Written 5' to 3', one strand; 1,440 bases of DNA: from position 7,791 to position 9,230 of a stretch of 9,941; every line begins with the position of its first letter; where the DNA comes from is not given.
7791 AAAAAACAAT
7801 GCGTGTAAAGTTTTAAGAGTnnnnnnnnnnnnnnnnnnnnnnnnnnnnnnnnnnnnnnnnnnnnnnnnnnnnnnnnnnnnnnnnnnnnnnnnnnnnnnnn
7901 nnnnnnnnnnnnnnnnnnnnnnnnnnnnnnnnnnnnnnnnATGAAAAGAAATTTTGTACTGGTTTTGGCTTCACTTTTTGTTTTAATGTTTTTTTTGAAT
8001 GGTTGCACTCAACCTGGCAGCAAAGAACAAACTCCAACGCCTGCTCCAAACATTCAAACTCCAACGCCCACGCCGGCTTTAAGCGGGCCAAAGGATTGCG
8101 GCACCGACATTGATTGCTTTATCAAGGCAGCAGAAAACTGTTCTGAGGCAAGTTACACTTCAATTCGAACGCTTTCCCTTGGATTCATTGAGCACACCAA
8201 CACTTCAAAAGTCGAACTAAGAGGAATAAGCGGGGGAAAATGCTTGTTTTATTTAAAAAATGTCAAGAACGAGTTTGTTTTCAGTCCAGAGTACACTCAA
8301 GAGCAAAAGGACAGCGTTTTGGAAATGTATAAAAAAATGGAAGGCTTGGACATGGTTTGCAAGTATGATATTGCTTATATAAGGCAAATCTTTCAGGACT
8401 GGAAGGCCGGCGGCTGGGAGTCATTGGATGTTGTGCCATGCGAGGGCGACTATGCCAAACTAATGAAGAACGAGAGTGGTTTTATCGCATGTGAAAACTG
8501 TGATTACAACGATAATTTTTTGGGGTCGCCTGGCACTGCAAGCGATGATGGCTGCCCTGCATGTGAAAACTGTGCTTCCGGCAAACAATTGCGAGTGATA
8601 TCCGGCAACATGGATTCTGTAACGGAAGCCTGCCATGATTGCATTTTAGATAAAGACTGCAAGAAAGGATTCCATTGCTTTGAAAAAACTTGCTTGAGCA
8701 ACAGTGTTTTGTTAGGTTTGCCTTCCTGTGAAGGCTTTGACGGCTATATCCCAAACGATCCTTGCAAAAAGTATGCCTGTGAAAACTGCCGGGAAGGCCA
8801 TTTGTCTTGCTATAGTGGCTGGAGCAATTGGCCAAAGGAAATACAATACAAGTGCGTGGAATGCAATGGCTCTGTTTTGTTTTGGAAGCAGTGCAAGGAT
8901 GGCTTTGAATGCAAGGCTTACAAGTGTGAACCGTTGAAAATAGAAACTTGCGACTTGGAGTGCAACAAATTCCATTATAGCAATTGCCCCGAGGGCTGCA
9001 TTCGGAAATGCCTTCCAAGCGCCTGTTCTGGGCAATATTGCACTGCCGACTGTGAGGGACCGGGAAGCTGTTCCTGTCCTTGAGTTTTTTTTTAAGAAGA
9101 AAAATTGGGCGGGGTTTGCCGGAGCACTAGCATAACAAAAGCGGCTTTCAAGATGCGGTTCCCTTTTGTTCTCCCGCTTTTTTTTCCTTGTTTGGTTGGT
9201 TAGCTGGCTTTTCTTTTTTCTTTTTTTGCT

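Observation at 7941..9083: Modular, extremely cysteine-rich lipoprotein built from duplicated CxxC units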

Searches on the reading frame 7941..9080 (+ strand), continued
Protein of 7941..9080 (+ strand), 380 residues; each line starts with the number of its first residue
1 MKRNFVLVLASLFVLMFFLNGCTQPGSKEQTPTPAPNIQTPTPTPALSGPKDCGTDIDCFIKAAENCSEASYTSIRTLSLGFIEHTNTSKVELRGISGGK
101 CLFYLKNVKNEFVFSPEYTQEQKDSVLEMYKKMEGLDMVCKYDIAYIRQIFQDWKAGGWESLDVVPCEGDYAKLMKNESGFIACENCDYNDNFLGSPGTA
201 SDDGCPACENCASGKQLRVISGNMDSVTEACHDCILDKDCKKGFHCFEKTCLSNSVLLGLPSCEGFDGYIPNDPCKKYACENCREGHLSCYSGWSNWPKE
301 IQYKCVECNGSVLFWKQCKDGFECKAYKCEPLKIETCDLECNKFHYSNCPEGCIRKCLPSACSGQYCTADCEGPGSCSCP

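Call 95: list_cluster_members(proteins=[P0006, P0008, P0009, P0010, P0011, P0012, P0014, P0028, P0066, P0036])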
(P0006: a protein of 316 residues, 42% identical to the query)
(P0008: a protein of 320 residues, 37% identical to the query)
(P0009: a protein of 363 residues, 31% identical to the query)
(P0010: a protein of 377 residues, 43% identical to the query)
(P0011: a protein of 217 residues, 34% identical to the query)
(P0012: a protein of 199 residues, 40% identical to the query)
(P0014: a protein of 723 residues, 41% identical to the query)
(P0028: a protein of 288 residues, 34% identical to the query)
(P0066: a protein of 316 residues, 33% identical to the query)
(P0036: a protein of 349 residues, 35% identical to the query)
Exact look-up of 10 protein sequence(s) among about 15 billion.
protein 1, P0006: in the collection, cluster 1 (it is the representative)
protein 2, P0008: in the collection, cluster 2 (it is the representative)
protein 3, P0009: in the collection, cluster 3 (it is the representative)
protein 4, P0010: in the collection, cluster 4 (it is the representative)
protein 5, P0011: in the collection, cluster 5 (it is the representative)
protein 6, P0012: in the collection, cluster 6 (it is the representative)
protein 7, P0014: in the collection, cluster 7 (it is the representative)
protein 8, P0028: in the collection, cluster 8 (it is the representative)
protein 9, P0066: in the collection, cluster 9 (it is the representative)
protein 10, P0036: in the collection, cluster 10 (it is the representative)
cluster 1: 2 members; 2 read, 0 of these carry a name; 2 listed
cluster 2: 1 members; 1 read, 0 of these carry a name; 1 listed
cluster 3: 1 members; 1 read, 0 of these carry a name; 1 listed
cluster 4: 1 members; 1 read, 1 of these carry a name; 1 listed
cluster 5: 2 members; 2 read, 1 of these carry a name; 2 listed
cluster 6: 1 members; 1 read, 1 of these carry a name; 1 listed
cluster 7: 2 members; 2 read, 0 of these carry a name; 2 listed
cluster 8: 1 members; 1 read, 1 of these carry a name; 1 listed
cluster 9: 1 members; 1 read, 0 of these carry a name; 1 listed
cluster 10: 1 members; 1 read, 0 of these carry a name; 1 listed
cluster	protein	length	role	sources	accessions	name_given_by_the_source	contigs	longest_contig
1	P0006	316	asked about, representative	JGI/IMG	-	-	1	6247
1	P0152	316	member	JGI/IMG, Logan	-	-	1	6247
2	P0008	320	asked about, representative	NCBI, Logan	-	-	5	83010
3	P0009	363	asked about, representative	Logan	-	-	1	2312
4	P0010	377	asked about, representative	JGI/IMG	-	uncharacterized protein YpmB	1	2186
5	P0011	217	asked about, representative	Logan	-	-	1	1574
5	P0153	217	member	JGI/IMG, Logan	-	hypothetical protein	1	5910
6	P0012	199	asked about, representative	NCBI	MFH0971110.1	MAG: hypothetical protein V1835_00935 [Candidatus Micrarchaeota archaeon]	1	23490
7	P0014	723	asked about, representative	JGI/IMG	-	-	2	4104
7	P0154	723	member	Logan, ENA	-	-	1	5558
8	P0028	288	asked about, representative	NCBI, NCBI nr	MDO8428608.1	MAG: hypothetical protein Q7S92_05345 [Candidatus Diapherotrites archaeon] | hypothetical protein [Candidatus Diapherotrites archaeon]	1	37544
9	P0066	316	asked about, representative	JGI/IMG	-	-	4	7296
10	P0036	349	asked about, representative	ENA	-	-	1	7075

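Call 120: find_encoding_contigs(protein=P0028, flank=10000, max_places=2)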
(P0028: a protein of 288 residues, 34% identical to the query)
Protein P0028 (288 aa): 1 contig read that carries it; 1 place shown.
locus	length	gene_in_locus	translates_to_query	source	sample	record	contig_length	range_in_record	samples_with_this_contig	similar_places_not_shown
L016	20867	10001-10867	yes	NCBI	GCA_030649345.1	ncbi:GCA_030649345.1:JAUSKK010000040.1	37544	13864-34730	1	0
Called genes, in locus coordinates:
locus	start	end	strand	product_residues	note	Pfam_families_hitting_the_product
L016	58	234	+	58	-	-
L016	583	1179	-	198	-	PF00708:Acylphosphatase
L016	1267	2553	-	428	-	-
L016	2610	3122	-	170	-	-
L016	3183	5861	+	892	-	PF01411:tRNA-synt_2c, PF07973:tRNA_SAD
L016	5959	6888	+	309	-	PF02661:Fic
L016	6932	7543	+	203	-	-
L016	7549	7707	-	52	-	-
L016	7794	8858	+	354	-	-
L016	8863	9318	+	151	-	PF00339:Arrestin_N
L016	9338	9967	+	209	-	-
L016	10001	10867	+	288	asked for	-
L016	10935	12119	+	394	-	PF13192:Thioredoxin_3 (faint)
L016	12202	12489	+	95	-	-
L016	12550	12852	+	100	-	PF01022:HTH_5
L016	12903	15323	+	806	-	PF04945:YHS, PF00403:HMA, PF08282:Hydrolase_3 (faint), PF00122:E1-E2_ATPase, PF00702:Hydrolase, PF12710:HAD (weak)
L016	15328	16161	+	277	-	PF01063:Aminotran_4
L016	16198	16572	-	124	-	PF03479:PCC (weak)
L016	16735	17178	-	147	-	PF01047:MarR (weak), PF13404:HTH_AsnC-type, PF13412:HTH_24, PF22451:NirdL-like_HTH (weak), PF01037:AsnC_trans_reg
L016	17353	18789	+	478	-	PF03951:Gln-synt_N, PF00120:Gln-synt_C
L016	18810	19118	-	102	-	PF01638:HxlR, PF03551:PadR (weak), PF13601:HTH_34 (weak)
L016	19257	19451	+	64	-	PF09360:zf-CDGSH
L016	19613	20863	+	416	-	PF00890:FAD_binding_2 (faint), PF01494:FAD_binding_3, PF07992:Pyr_redox_2 (faint), PF12831:FAD_oxidored (faint), PF13450:NAD_binding_8 (weak), PF04820:Trp_halogenase (weak), PF22578:GGR_cat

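Call 121: find_encoding_contigs(protein=P0144, flank=6000, max_places=2)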
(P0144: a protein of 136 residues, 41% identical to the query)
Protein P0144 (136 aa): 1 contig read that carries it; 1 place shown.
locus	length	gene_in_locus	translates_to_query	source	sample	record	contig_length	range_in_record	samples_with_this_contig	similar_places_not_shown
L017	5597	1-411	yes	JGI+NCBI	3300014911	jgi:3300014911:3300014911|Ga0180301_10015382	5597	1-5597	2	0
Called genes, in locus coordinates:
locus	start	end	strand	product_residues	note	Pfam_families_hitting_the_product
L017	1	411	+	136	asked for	?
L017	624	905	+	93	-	PF01336:tRNA_anti-codon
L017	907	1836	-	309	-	PF13641:Glyco_tranf_2_3, PF00535:Glycos_transf_2, PF10111:Glyco_tranf_2_2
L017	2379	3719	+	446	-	PF00171:Aldedh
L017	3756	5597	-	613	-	?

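Call 123: search_protein_families(library=pfam, proteins=[L016:10935-12116:+, L016:9338-9964:+, L016:7794-8855:+, L016:12202-12486:+], max_evalue=1)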
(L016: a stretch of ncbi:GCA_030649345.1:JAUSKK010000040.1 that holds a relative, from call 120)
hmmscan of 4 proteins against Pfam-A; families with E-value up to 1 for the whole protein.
L016:10935-12116:+ (394 aa): 6 families
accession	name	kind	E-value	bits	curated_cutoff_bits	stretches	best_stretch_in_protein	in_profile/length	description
PF13192.12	Thioredoxin_3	-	1.7e-06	28.4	24.8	1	61-123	3-60/76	Thioredoxin domain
PF00085.26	Thioredoxin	-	2.2e-05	24.8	23.5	1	60-118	22-78/103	Thioredoxin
PF13098.12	Thioredoxin_2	-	0.00033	21.4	27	0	199-230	46-83/104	Thioredoxin-like domain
PF13905.12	Thioredoxin_8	-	0.0015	19.3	27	0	94-118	63-87/94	Thioredoxin-like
PF20059.4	DUF6458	-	0.089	13.5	27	1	13-36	27-50/78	Domain of unknown function (DUF6458)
PF00462.30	Glutaredoxin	-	0.15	12.8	22.9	0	83-121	20-58/60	Glutaredoxin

L016:9338-9964:+ (209 aa): 2 families
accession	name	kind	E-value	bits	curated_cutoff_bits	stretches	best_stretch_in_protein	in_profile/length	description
PF11402.13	Antifungal_prot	-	0.031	15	25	1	100-123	2-25/50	Antifungal protein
PF00077.25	RVP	-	0.11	13.2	20.7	1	47-70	12-35/101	Retroviral aspartyl protease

L016:7794-8855:+ (354 aa): 0 families

L016:12202-12486:+ (95 aa): 7 families
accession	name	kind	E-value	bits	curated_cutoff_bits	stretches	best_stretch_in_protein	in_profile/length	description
PF01773.25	Nucleos_tra2_N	-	0.0047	17.9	27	1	9-48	31-70/74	Na+ dependent nucleoside transporter N-terminus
PF12725.13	DUF3810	-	0.019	14.8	28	1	2-67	21-87/311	Protein of unknown function (DUF3810)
PF11381.13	DUF3185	-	0.024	15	25.3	0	48-67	5-24/59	Protein of unknown function (DUF3185)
PF06799.16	CGLD27-like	-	0.042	14.4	25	1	6-65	34-93/143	Conserved in the green lineage and diatoms 27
PF12862.13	ANAPC5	-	0.072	13.6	23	1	25-71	16-60/91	Anaphase-promoting complex subunit 5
PF25184.1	YxzE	-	0.42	12.1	40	0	48-83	8-43/65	YxzE-like putative bacteriocin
PF06480.20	FtsH_ext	-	0.58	10.8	25.5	0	48-68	5-25/103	FtsH Extracellular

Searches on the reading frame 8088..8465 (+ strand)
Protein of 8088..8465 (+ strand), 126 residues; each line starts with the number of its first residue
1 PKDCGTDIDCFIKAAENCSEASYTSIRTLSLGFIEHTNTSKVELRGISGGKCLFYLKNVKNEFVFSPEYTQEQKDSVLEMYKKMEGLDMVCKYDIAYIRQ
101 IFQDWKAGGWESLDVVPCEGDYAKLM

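Call 111: search_solved_structures(query=A12, max_evalue=10)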
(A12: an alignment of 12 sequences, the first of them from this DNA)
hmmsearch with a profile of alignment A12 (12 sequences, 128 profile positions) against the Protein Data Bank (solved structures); distinct sequences matched with E-value up to 10: 0.

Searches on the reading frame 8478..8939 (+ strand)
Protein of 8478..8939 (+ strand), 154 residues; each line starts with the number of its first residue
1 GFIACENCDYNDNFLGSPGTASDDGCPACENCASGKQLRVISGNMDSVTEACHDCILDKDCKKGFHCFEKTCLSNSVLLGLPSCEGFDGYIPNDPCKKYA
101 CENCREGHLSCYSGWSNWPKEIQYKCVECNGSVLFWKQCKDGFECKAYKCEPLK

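Call 27: find_homologous_proteins(query=A1, max_evalue=0.001)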
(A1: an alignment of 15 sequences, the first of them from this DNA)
Query A1 (15 sequences) (154 aa, profile of the alignment): 2 proteins with E <= 0.001 among 186 candidates.
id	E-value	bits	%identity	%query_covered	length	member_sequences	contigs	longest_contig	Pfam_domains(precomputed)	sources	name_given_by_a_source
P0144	3.2e-28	116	38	63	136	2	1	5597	-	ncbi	ncbi:hypothetical protein DRJ17_06210, partial [Candidatus Woesearchaeota archaeon]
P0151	7.9e-23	99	35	72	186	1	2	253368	-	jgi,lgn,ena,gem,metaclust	metaclust:\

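Call 30: find_encoding_contigs(protein=P0151, flank=8000, max_places=3)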
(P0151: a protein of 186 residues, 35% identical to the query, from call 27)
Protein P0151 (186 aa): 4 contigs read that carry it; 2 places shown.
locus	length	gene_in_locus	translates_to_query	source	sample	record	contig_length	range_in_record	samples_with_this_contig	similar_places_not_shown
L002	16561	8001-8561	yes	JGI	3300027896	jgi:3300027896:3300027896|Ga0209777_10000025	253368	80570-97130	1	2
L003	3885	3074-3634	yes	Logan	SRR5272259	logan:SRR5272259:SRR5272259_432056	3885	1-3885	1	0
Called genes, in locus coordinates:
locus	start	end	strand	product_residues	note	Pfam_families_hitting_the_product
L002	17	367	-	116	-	-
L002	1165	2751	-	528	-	PF04055:Radical_SAM, PF16199:Radical_SAM_C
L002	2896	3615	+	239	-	PF13489:Methyltransf_23, PF05401:NodS (weak), PF07021:MetW, PF13847:Methyltransf_31, PF08241:Methyltransf_11, PF08242:Methyltransf_12, PF13649:Methyltransf_25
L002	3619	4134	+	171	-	-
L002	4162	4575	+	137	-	-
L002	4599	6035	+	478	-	PF01225:Mur_ligase, PF08245:Mur_ligase_M, PF02875:Mur_ligase_C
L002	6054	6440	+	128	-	-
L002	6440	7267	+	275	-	PF01555:N6_N4_Mtase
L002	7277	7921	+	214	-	PF02976:MutH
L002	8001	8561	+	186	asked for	-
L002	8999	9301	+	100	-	PF02261:Asp_decarbox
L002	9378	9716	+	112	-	-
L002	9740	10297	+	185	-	PF23477:zf_Tbcl_2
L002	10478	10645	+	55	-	-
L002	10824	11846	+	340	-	PF01565:FAD_binding_4, PF02873:MurB_C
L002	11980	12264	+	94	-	PF02686:GatC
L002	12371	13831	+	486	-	PF01425:Amidase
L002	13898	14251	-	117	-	-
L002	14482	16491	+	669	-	PF13620:CarboxypepD_reg (faint), PF18884:TSP3_bac (faint)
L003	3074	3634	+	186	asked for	-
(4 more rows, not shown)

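Call 65: search_solved_structures(query=A1, max_evalue=10, show_alignments=3)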
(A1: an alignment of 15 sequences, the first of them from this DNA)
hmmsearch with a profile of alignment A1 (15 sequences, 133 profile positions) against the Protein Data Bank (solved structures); distinct sequences matched with E-value up to 10: 1.
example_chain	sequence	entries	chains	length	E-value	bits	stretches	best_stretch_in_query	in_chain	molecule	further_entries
1qyp_A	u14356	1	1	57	0.23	14.7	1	72-116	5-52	RNA POLYMERASE II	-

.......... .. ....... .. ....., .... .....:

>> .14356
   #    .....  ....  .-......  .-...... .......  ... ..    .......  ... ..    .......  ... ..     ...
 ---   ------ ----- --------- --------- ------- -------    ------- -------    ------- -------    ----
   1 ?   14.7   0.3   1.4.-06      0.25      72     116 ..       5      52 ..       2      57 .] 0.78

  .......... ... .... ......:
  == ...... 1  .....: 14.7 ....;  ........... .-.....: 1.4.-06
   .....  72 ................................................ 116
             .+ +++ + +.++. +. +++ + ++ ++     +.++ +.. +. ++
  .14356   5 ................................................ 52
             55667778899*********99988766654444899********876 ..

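Call 118: search_protein_families(library=pfam, alignment_id=A1, max_evalue=10)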
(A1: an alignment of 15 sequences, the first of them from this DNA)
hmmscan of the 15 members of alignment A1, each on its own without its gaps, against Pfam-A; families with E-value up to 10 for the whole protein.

A. member 1, seq(154 aa): 0 families

B. families by the number of members that match (of 15 scanned): 10 families
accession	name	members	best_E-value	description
PF23416.1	DUF7107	2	0.14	Domain of unknown function (DUF7107)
PF04706.18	Dickkopf_N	2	1.9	Dickkopf N-terminal cysteine-rich region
PF21481.3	DIKK1-2-4_C-subdom1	1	0.0066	Dickkopf-related protein 1/2/4, C-terminal subdomain 1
PF21164.2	Dumpy_DPY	1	0.012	Dumpy, DPY module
PF21803.3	Nab2-zf4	1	0.16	Nab2-type CCCH zinc finger 4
PF21300.2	LbR_Ice_bind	1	0.16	Grass antifreeze beta roll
PF20120.5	DUF6510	1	0.26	Family of unknown function (DUF6510)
PF21552.3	TFC3_eWH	1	0.29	Transcription factor tau 138 kDa subunit, extended winged helix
PF13465.12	zf-H2C2_2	1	0.43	Zinc-finger double domain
PF25543.1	zf-CCCH_tandem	1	6.9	Tandem CCCH zinc finger domains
